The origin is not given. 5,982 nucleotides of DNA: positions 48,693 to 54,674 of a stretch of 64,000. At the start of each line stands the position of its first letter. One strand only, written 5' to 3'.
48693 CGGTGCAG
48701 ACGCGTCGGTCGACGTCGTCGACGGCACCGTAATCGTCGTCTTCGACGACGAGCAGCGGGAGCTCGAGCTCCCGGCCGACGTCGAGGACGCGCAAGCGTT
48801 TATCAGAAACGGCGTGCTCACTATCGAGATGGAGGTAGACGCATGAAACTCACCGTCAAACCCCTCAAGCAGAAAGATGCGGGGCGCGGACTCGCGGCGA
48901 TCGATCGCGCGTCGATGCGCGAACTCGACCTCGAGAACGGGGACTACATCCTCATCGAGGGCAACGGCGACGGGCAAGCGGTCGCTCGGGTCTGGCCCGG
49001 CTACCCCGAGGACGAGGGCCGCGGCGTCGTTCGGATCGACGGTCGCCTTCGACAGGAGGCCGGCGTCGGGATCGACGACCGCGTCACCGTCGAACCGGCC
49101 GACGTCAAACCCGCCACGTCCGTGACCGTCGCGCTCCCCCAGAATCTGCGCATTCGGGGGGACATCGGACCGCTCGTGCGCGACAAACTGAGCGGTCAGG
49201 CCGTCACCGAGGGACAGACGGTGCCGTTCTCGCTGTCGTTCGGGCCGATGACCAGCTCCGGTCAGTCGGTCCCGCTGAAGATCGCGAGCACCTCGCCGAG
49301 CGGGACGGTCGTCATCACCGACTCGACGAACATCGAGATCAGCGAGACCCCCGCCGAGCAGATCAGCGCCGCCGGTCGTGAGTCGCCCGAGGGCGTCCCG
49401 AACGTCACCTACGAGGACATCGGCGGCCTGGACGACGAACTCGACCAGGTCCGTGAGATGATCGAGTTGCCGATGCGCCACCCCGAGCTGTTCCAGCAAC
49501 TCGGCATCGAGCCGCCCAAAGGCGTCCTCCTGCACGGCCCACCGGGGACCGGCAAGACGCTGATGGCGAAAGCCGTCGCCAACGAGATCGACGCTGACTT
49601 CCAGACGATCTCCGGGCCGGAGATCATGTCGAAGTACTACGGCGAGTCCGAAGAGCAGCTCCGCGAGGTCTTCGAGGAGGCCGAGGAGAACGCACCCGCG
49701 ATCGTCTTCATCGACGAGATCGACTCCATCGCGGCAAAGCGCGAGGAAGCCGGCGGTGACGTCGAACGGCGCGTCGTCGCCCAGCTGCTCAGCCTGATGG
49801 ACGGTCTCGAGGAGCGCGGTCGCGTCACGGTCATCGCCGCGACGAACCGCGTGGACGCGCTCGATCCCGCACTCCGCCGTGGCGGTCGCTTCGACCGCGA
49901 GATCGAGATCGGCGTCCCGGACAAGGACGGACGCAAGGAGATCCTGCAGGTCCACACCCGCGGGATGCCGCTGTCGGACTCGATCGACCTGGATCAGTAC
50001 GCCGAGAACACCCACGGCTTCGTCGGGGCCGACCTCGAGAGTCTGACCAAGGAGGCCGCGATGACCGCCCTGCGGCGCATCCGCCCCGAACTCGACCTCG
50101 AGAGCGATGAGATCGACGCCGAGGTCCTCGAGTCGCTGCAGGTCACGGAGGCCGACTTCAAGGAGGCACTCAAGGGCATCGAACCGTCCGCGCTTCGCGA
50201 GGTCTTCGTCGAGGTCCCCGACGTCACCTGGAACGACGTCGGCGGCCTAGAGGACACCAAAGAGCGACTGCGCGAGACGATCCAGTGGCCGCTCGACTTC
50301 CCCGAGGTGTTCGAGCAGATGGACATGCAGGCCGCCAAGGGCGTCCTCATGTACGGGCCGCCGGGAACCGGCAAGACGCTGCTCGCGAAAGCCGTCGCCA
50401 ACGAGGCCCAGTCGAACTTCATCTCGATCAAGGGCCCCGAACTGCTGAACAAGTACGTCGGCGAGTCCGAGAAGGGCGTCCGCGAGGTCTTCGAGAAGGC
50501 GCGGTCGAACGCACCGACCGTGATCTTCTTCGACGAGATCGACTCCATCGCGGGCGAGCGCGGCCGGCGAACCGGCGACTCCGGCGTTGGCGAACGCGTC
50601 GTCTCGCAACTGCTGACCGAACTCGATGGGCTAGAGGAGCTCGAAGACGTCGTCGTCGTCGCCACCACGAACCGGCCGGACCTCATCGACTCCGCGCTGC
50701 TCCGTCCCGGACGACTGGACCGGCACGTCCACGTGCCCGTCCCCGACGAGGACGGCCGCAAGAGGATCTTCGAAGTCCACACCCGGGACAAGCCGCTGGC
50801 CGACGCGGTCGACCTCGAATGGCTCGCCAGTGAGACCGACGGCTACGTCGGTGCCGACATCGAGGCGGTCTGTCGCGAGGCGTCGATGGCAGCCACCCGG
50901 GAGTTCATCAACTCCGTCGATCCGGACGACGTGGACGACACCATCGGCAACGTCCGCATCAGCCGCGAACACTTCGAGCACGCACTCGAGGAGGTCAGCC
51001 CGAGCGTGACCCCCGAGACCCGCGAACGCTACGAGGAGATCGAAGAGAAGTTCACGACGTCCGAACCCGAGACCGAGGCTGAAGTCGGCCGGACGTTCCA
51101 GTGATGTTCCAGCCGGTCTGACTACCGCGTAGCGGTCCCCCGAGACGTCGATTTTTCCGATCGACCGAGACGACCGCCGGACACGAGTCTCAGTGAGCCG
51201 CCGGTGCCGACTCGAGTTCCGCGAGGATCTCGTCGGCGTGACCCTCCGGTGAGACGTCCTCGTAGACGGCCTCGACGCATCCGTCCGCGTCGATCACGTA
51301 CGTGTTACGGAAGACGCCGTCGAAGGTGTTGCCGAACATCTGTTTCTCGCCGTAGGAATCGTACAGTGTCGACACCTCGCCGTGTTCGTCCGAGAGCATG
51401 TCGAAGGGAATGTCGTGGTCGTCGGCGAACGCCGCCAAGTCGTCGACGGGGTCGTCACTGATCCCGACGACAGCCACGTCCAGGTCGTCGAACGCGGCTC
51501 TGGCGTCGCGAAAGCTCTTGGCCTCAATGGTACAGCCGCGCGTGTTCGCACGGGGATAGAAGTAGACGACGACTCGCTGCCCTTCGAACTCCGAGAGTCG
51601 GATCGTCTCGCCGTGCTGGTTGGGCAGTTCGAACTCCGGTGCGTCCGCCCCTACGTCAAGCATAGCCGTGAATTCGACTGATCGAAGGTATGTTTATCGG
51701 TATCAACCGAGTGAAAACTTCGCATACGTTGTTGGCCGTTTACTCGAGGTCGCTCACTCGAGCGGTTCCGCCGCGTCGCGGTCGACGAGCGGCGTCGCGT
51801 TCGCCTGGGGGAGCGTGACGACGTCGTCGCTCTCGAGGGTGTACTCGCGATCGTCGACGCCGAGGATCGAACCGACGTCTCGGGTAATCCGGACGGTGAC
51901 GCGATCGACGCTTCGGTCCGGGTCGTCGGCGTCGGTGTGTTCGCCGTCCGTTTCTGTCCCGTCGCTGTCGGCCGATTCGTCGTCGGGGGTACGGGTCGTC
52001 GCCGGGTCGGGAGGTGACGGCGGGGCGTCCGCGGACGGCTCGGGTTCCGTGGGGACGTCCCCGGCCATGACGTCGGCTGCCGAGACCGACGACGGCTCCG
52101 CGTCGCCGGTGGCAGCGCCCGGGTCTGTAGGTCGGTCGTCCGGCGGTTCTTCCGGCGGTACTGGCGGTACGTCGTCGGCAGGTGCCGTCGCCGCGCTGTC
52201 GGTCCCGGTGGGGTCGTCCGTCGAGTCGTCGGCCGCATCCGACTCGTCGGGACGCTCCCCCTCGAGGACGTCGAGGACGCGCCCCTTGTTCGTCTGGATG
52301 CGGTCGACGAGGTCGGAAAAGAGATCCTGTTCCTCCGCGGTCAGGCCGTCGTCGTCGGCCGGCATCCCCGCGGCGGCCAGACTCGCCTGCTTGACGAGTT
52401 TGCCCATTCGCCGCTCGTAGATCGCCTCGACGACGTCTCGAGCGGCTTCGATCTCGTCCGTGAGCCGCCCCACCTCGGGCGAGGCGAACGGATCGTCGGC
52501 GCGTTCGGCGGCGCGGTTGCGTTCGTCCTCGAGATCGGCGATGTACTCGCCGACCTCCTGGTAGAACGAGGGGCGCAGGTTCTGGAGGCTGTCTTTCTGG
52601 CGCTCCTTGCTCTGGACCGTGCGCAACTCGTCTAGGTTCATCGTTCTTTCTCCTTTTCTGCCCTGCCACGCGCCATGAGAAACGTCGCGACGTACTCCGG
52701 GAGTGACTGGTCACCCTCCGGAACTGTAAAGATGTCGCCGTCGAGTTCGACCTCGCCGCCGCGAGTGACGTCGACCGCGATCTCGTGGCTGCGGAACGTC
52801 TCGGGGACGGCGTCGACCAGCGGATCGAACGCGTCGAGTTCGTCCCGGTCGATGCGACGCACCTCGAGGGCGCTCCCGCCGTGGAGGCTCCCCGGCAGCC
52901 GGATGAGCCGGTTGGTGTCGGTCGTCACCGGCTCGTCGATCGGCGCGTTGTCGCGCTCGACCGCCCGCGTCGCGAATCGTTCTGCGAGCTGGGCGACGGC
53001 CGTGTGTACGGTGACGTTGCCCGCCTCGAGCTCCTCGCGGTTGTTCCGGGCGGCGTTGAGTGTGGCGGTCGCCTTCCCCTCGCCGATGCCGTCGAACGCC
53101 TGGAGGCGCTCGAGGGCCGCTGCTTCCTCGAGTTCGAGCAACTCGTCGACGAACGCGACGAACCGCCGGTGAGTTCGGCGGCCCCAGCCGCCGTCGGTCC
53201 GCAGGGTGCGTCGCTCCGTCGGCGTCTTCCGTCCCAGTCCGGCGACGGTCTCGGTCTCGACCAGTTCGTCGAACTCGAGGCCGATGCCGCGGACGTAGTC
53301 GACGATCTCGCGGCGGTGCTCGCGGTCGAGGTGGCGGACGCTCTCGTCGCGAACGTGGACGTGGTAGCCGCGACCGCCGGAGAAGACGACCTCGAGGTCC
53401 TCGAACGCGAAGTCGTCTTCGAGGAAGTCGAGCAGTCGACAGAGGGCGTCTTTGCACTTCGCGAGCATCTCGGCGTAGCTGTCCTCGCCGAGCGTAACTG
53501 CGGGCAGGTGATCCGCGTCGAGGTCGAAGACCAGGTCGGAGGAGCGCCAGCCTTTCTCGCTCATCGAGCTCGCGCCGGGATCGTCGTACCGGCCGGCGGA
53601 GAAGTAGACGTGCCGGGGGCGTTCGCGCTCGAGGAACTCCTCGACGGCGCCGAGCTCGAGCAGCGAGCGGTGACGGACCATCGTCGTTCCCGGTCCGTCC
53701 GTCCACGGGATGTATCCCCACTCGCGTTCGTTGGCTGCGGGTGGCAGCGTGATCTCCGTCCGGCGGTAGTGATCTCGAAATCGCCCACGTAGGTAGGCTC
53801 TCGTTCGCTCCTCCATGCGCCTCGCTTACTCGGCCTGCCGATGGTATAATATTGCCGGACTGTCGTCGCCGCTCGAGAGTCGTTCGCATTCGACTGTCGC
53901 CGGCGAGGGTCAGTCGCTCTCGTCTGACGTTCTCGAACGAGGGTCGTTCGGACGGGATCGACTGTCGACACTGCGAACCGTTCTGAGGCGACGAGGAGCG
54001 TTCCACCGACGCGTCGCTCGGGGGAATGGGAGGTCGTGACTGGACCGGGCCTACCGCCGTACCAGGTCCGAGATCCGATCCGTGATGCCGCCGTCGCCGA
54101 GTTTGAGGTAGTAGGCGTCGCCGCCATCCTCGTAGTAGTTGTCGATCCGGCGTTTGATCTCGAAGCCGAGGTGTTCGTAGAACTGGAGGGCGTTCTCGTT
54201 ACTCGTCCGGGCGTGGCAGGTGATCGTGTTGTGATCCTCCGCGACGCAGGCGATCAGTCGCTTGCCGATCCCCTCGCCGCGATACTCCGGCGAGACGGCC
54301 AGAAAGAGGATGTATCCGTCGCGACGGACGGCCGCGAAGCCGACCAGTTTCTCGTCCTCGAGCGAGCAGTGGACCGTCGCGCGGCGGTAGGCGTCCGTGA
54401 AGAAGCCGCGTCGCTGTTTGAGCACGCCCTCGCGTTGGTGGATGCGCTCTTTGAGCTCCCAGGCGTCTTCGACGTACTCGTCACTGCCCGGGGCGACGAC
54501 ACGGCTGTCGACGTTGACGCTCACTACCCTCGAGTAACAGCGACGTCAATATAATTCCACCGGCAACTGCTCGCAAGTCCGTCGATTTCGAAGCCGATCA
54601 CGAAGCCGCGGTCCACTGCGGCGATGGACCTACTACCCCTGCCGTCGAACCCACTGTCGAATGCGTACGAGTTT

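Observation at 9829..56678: Family B: a roughly 90-bp nested-palindrome element in five copies, always immediately 3' of a gene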

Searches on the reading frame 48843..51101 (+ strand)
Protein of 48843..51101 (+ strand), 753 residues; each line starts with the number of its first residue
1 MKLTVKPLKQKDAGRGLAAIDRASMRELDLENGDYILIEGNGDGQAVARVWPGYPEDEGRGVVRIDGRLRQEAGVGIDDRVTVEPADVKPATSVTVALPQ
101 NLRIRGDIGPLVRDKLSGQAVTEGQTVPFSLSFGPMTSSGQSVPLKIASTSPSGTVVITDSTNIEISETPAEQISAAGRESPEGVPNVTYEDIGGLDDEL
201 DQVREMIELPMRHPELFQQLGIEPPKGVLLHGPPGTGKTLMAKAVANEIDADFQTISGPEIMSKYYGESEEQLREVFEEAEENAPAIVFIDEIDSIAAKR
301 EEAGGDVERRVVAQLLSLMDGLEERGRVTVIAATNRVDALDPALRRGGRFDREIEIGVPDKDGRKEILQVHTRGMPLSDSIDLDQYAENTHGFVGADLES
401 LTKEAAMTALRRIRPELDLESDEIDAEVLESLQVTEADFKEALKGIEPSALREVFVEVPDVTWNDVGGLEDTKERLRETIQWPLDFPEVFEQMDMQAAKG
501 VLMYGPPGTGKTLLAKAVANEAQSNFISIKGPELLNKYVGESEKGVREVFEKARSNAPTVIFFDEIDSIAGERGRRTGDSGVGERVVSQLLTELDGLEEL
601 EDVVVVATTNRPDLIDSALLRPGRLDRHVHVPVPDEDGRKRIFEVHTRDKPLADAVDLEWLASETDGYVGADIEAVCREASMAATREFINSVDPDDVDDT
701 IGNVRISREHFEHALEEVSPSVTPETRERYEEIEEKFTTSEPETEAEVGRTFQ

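Call 78: find_encoding_contigs(protein=window:48843-51101:+, flank=10000, max_places=10)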
Protein window:48843-51101:+ (753 aa): no gene with exactly this product is on record in the collection.

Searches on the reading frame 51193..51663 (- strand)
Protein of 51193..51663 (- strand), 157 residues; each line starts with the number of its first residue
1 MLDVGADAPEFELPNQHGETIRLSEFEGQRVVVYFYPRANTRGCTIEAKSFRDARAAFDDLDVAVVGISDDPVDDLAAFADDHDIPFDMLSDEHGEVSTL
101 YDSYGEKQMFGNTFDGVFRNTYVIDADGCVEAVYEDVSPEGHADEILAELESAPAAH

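Call 53: find_encoding_contigs(protein=window:51193-51663:-, flank=10000, max_places=10)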
Protein window:51193-51663:- (157 aa): no gene with exactly this product is on record in the collection.

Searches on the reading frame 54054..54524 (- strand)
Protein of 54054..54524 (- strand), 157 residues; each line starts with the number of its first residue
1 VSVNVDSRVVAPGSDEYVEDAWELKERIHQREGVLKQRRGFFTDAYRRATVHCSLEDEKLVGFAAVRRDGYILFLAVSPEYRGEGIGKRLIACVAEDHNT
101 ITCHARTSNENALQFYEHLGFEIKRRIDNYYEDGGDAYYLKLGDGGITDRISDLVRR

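Call 102: find_encoding_contigs(protein=window:54054-54524:-, flank=4000, max_places=6)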
Protein window:54054-54524:- (157 aa): no gene with exactly this product is on record in the collection.
